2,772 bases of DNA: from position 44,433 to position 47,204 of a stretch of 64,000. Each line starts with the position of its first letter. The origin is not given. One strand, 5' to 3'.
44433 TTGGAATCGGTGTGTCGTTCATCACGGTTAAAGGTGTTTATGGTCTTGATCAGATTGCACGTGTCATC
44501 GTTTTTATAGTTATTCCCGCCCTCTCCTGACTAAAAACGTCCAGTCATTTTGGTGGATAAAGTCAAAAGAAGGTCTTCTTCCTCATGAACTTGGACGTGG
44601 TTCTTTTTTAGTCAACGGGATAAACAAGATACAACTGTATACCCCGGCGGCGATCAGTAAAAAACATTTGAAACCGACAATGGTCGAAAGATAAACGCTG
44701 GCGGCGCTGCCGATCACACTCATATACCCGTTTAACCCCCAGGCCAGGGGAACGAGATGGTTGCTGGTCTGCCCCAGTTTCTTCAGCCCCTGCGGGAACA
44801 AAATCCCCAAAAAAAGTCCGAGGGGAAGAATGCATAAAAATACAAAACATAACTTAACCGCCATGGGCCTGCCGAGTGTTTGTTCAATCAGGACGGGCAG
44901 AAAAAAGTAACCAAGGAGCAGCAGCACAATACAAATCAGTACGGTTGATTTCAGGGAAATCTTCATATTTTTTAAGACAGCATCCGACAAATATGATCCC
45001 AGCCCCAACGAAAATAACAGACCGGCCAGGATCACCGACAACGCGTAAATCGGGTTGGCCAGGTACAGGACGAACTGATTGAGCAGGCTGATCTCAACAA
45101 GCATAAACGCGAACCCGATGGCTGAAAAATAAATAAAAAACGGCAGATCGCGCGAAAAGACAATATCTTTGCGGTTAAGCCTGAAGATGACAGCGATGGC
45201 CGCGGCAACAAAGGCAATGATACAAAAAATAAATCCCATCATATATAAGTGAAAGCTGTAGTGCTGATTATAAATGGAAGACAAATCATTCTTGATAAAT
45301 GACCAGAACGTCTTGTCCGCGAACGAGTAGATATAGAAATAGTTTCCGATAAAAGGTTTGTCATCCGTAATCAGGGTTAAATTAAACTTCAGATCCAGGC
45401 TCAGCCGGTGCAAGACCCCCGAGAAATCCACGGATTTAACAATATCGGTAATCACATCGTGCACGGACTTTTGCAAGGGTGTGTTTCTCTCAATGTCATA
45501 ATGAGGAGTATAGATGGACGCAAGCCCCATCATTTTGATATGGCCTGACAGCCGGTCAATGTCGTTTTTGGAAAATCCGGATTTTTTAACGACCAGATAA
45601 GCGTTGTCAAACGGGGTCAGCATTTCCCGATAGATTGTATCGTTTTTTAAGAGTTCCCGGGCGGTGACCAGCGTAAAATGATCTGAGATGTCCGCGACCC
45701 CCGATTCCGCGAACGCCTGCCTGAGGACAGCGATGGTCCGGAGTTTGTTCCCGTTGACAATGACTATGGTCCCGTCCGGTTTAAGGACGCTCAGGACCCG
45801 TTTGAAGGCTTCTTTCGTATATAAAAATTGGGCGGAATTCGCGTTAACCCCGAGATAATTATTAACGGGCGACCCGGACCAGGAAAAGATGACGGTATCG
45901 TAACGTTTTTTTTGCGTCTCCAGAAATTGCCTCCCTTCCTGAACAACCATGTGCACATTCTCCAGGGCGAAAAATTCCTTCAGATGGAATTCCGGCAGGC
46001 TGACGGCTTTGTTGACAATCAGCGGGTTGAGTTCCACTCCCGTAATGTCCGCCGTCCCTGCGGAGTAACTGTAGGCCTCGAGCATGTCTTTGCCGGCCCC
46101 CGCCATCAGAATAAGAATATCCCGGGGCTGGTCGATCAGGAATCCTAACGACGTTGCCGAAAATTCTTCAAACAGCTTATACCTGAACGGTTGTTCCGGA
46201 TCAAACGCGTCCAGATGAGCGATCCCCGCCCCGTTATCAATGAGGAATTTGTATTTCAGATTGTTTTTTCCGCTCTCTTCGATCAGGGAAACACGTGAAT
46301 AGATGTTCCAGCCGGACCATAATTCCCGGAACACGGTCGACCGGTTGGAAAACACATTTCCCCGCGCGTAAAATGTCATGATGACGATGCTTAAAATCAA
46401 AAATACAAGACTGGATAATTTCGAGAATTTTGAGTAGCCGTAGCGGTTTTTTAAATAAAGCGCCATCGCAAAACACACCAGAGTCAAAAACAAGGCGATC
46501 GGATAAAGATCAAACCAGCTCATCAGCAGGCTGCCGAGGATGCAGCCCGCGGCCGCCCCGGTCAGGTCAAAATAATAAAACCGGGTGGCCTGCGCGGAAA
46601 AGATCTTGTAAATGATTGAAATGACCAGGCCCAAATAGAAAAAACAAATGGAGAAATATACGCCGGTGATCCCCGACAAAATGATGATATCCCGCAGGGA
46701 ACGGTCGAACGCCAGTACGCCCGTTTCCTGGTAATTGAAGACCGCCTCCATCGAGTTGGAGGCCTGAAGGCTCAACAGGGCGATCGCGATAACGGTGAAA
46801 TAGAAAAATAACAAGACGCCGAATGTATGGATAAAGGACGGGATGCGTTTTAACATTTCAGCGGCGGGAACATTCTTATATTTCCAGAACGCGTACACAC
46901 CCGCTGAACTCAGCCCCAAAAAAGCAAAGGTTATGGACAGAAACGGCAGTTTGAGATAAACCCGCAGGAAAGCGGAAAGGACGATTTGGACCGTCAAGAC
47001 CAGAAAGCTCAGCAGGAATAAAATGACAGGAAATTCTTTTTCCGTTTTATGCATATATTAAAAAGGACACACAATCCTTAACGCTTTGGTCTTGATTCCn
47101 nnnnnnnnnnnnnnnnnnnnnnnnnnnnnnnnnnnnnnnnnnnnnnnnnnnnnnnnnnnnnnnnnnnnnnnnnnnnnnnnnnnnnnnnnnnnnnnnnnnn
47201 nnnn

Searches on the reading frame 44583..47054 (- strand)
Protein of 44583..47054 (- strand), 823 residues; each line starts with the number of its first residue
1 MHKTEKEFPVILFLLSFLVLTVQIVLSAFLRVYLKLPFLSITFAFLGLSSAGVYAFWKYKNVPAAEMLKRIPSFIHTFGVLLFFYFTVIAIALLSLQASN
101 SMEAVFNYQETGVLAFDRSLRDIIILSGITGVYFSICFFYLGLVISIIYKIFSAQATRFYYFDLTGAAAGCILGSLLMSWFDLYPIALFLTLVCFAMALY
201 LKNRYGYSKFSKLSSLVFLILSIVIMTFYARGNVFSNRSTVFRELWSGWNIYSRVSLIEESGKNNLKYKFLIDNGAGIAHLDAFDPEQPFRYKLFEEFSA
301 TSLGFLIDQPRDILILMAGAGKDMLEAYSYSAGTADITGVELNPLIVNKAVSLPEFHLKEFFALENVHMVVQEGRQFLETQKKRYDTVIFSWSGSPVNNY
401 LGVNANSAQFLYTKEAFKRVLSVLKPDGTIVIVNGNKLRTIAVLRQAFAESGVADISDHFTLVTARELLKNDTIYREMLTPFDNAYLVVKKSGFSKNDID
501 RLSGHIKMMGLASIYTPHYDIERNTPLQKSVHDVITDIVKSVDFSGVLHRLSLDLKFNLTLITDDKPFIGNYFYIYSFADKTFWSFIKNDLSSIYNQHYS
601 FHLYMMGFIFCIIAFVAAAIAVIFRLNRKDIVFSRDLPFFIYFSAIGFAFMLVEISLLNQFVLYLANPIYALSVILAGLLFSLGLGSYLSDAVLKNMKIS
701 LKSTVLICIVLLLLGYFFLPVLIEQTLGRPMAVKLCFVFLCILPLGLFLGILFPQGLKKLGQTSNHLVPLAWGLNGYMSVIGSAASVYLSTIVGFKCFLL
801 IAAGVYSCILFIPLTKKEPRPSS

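Call 74: search_protein_families(library=pfam, proteins=[window:44583-47054:-], max_evalue=0.00001)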
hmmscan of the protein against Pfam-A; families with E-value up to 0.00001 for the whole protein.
window:44583-47054:- (823 aa): 1 family
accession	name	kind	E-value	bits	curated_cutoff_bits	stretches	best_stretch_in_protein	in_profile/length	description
PF01564.23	Spermine_synth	-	2.9e-06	27.4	22.9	1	305-439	14-137/186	Spermine/spermidine synthase domain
